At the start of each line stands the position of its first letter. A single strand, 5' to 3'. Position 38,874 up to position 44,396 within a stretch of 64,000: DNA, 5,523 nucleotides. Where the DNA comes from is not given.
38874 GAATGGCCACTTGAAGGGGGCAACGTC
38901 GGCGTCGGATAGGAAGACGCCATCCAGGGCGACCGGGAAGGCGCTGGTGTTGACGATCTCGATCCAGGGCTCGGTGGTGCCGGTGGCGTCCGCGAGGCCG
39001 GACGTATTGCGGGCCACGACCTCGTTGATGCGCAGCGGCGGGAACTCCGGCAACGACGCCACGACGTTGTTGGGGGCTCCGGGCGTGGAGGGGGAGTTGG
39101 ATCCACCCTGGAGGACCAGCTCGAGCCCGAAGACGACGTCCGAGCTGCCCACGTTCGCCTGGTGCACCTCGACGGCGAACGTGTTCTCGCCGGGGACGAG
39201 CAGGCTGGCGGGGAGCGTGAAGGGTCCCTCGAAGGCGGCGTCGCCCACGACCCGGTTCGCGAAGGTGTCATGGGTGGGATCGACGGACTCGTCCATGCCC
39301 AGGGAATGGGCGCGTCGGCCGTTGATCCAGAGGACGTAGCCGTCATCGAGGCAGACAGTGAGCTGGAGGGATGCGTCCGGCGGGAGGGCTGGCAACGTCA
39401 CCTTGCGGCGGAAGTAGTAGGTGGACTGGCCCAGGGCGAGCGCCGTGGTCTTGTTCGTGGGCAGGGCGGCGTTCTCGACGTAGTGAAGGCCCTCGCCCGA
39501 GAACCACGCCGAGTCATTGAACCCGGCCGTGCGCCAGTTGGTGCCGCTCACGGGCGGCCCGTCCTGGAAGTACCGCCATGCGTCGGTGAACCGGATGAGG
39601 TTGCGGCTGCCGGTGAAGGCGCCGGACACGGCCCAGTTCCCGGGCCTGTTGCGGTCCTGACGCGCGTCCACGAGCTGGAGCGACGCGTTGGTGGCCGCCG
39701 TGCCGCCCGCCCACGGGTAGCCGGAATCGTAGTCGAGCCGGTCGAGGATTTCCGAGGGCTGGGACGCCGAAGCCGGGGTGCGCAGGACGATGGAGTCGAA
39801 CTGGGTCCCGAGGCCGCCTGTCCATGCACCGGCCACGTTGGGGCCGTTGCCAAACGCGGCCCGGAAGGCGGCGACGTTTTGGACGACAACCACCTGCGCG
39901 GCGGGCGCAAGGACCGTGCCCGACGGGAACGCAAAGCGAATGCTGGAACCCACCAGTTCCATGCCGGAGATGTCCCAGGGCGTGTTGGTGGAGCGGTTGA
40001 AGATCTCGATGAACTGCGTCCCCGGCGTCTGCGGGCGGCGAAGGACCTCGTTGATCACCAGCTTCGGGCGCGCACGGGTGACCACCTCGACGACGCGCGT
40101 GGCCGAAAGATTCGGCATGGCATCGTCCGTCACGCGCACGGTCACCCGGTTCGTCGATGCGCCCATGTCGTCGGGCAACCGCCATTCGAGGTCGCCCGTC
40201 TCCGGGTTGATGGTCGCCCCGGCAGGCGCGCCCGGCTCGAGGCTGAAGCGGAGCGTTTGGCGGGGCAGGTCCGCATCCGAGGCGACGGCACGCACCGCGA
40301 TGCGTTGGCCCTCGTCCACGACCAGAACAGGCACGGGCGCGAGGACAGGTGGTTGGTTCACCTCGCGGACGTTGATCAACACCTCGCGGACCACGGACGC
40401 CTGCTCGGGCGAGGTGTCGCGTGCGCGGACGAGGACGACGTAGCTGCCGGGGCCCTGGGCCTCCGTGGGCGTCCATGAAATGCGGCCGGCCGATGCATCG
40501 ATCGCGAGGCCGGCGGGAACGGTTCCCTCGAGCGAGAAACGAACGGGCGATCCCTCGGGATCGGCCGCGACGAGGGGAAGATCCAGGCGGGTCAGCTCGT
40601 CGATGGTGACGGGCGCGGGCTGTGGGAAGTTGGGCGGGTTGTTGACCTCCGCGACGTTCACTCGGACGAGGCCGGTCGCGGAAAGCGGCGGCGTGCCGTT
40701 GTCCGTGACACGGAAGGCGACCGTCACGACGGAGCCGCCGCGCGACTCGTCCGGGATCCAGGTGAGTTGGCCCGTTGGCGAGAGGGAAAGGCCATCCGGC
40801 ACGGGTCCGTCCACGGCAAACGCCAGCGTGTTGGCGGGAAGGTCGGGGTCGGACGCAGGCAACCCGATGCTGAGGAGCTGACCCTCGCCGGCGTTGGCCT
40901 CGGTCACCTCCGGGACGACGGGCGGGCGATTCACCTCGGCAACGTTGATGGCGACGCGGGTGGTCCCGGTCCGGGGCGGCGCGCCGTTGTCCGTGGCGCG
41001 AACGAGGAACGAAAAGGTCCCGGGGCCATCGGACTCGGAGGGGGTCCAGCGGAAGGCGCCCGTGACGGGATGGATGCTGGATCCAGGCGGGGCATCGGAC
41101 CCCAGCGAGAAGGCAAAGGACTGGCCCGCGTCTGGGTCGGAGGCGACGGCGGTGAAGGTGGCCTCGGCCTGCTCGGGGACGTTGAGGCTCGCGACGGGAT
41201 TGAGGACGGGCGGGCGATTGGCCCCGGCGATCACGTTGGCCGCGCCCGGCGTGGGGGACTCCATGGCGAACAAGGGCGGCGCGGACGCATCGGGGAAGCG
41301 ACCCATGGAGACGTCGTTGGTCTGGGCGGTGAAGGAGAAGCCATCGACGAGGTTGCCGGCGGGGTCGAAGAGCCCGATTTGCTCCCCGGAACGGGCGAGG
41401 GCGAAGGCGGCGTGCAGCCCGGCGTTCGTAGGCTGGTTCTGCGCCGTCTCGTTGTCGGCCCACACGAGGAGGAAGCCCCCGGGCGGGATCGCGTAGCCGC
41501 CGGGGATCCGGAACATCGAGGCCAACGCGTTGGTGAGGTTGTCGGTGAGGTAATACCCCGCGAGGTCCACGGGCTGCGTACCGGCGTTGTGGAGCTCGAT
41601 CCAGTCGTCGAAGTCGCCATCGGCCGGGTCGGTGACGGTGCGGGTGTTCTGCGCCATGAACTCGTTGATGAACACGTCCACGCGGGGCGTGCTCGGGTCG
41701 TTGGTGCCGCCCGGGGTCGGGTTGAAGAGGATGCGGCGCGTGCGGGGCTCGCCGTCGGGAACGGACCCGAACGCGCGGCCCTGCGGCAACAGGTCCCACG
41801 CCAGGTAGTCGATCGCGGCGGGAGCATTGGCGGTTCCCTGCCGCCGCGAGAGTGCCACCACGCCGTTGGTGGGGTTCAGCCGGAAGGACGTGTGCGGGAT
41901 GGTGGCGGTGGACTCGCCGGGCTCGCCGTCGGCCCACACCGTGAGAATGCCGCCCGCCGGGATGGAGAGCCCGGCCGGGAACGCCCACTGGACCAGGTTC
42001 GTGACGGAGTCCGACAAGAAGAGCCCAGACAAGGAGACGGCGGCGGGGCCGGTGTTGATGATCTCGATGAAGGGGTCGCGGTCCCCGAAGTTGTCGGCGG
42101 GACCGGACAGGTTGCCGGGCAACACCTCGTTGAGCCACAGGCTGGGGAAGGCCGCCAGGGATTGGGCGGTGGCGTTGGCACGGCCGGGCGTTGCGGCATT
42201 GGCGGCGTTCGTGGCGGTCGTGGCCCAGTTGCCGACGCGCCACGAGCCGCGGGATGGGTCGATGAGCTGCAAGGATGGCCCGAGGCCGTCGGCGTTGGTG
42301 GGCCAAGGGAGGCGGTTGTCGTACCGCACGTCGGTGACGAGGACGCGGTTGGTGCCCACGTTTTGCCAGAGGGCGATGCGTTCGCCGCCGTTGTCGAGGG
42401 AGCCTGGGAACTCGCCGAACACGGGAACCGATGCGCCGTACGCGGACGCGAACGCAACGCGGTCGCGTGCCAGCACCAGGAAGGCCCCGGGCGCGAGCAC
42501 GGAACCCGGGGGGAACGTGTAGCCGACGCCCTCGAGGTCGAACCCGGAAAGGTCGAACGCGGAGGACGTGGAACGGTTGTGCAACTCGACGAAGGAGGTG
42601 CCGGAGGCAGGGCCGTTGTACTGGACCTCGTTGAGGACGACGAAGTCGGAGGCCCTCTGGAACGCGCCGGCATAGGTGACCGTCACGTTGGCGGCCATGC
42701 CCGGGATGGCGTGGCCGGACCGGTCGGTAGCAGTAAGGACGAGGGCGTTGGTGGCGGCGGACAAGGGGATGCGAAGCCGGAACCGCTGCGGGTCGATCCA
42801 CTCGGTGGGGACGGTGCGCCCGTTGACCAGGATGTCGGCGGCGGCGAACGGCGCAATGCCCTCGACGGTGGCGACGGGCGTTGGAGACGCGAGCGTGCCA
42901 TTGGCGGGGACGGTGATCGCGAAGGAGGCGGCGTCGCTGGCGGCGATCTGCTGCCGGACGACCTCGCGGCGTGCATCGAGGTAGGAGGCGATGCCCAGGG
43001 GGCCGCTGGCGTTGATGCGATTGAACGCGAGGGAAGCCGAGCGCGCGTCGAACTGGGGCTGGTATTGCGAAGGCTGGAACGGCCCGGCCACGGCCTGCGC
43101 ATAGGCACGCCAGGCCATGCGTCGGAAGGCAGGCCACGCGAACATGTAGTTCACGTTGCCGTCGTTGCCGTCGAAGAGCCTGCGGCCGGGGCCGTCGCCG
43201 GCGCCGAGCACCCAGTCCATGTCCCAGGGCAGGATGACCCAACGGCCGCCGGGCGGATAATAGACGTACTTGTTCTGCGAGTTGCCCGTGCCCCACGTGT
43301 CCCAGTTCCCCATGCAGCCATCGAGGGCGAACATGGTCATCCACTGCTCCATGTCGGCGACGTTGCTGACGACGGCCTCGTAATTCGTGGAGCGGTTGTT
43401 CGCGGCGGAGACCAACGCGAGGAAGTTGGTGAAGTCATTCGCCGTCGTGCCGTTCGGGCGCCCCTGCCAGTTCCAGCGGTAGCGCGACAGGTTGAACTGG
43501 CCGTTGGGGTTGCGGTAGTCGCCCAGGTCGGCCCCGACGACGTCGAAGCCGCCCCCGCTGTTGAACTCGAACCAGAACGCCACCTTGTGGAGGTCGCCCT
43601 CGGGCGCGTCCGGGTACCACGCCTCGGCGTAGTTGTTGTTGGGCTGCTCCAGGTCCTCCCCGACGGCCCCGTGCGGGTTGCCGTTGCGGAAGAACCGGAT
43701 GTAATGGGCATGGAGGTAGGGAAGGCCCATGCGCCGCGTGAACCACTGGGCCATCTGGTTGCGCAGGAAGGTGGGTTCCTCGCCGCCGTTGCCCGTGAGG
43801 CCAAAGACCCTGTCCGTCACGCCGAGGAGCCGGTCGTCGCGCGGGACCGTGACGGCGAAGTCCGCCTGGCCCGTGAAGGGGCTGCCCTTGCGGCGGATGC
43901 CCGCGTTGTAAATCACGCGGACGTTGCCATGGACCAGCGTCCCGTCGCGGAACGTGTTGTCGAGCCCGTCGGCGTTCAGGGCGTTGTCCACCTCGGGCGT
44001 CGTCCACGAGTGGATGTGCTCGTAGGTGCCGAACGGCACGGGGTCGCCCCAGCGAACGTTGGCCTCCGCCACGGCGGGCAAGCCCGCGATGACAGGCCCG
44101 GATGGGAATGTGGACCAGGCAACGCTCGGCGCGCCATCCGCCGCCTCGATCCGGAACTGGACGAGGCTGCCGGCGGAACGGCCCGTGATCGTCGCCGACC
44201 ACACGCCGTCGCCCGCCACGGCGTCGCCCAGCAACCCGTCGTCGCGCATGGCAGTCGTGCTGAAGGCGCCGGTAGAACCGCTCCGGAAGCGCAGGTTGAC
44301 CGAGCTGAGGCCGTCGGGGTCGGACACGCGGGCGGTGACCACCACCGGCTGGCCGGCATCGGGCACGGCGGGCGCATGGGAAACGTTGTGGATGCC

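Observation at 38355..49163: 3602-aa secreted mosaic protein with eight lamin-tail domains flanking a CotH kinase-like core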

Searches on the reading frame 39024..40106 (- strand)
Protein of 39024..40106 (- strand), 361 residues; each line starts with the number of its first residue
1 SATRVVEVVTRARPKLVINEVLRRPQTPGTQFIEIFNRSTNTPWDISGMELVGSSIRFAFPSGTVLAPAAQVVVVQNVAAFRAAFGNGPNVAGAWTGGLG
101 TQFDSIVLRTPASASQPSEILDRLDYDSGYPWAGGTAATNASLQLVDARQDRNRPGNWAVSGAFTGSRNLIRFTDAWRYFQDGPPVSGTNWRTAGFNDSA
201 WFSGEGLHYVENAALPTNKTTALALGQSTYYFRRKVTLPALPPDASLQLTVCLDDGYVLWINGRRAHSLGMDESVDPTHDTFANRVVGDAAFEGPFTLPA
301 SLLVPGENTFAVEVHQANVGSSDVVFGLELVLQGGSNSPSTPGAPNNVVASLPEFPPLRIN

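Call 10: search_protein_families(library=pfam, proteins=[window:39024-40106:-], max_evalue=1)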
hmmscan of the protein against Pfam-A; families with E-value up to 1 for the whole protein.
window:39024-40106:- (361 aa): 1 family
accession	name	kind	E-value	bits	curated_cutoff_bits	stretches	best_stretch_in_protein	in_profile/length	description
PF00932.25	LTD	-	3.5e-12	47.1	34.3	1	11-111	3-97/109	Lamin Tail Domain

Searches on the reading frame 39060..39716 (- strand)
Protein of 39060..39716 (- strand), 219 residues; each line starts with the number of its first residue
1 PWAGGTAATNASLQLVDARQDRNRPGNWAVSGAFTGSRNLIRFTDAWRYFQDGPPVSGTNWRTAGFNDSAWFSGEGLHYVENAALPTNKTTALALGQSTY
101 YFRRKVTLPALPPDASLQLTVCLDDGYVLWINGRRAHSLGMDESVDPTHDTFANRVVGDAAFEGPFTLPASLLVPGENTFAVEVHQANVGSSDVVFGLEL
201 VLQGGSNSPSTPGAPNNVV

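Call 37: search_solved_structures(query=A2, max_evalue=1)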
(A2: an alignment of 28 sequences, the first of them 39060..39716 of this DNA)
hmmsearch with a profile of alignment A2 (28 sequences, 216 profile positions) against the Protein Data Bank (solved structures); distinct sequences matched with E-value up to 1: 7.
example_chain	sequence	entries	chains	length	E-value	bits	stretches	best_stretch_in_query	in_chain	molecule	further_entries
3w5m_A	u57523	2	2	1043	0.0012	21.3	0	26-72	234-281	Putative rhamnosidase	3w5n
6t0q_A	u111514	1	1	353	0.011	18.1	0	100-134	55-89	Lectin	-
6t1d_A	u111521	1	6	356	0.012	18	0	100-134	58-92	Lectin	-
6kbj_A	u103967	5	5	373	0.014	17.8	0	100-134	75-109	Lectin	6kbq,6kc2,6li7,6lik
7kmm_A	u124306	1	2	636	0.021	17.2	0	34-136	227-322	Sialic acid-specific 9-O-acetylesterase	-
2x7x_A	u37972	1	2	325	0.26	13.6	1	106-170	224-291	SENSOR PROTEIN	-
1yq2_A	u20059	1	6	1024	0.44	12.9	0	167-188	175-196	beta-galactosidase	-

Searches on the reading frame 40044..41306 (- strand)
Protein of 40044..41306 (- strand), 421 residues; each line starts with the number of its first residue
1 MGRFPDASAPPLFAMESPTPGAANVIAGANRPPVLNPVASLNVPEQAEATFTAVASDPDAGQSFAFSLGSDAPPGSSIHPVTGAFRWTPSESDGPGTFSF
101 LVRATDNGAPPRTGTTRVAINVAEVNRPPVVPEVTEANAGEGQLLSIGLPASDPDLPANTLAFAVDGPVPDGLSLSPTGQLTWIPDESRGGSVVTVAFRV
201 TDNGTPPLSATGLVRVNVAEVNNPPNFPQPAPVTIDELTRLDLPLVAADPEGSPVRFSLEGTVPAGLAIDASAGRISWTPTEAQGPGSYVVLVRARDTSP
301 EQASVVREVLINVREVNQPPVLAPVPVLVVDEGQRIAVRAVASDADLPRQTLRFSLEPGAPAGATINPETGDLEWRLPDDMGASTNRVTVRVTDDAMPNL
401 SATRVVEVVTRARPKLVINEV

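Call 10: search_protein_families(library=pfam, proteins=[window:40044-41306:-], max_evalue=1)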
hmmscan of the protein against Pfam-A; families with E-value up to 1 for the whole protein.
window:40044-41306:- (421 aa): 11 families
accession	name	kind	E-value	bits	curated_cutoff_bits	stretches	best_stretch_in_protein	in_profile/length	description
PF05345.18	He_PIG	-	1.3e-33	115.8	24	4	229-305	7-89/96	Putative Ig domain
PF17963.7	Big_9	-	2.6e-20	73.5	23.6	4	126-212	1-84/89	Bacterial Ig domain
PF18957.6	RibLong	-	5e-17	62.9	27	3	330-393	13-77/93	Long Rib domain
PF00028.23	Cadherin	-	4.7e-12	46.6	28.8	1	49-122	16-92/93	Cadherin domain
PF17803.7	Cadherin_4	-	6e-12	46.4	25.1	3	309-367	3-64/71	Bacterial cadherin-like domain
PF24908.1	Ig_SIBA-E_2nd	-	1.4e-07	32.1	27.8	0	325-395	5-75/117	Integrin beta-like protein A-E, second Ig-like domain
PF17656.6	ChapFlgA_N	-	0.00011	22.9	27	0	172-216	30-75/77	FlgA N-terminal domain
PF19077.6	Big_13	-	0.00083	20.3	27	0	257-300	45-88/102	Bacterial Ig-like domain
PF07495.19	Y_Y_Y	-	0.0067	16.8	26.6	0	275-313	29-64/65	Y_Y_Y domain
PF21027.3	Sde0182_C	-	0.0098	16.9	27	0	91-122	51-83/83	Cellulose-binding protein Sde0182, C-terminal domain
PF24910.1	Ig_SIBA-E_3rd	-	0.053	14.3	27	1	272-297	59-84/86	Integrin beta-like protein A-E, third Ig-like domain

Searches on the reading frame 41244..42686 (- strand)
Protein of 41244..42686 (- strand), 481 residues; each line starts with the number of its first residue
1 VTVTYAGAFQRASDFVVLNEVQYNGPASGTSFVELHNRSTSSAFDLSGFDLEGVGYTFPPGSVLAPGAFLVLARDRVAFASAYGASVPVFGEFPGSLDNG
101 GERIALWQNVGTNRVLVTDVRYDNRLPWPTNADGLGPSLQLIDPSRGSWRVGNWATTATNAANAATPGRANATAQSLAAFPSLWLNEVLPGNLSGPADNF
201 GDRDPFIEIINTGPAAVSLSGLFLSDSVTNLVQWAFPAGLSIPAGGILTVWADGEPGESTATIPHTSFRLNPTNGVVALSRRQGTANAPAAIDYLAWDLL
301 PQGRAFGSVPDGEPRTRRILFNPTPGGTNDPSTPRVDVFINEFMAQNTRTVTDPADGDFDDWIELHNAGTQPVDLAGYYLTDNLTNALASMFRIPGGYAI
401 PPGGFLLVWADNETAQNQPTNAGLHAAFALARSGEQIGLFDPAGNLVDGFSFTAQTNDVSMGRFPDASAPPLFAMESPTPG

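Call 10: search_protein_families(library=pfam, proteins=[window:41244-42686:-], max_evalue=1)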
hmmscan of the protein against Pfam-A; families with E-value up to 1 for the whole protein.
window:41244-42686:- (481 aa): 1 family
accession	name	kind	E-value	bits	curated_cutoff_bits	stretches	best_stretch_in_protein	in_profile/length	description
PF00932.25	LTD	-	3.2e-47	159.9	34.3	3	332-452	2-107/109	Lamin Tail Domain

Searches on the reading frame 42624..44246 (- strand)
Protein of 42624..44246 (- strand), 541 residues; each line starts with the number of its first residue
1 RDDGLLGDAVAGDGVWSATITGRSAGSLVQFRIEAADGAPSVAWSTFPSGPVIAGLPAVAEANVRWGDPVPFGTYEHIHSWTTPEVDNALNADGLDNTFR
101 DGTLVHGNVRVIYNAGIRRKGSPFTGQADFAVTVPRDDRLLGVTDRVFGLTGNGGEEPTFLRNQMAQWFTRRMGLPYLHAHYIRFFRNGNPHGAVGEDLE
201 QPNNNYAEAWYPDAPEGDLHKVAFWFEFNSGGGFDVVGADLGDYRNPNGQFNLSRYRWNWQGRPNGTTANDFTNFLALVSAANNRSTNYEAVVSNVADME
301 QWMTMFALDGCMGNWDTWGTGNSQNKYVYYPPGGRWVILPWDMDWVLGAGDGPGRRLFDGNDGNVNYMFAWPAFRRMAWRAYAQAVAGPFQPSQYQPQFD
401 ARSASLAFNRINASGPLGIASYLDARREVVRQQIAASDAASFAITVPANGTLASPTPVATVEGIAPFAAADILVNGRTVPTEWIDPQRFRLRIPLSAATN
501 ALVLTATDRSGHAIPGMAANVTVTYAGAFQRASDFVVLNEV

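Call 10: search_protein_families(library=pfam, proteins=[window:42624-44066:-], max_evalue=1)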
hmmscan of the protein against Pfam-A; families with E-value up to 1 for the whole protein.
window:42624-44066:- (481 aa): 2 families
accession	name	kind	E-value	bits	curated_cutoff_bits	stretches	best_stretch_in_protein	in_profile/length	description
PF08757.17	CotH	-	1e-16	61.8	23.8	1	79-292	30-220/322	CotH kinase protein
PF09136.16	Glucodextran_B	-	0.038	14.4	27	1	383-454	4-73/83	Glucodextranase, domain B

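Call 15: search_solved_structures(query=window:42624-44246:-, max_evalue=1, show_alignments=3)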
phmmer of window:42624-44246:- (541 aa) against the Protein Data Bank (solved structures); distinct sequences matched with E-value up to 1: 2.
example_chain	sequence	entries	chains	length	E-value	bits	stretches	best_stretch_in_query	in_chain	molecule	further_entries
8vz6_A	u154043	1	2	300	0.26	12.9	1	273-342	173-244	Abi family protein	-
8z5b_A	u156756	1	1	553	0.73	11.4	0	455-508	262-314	Multicopper oxidase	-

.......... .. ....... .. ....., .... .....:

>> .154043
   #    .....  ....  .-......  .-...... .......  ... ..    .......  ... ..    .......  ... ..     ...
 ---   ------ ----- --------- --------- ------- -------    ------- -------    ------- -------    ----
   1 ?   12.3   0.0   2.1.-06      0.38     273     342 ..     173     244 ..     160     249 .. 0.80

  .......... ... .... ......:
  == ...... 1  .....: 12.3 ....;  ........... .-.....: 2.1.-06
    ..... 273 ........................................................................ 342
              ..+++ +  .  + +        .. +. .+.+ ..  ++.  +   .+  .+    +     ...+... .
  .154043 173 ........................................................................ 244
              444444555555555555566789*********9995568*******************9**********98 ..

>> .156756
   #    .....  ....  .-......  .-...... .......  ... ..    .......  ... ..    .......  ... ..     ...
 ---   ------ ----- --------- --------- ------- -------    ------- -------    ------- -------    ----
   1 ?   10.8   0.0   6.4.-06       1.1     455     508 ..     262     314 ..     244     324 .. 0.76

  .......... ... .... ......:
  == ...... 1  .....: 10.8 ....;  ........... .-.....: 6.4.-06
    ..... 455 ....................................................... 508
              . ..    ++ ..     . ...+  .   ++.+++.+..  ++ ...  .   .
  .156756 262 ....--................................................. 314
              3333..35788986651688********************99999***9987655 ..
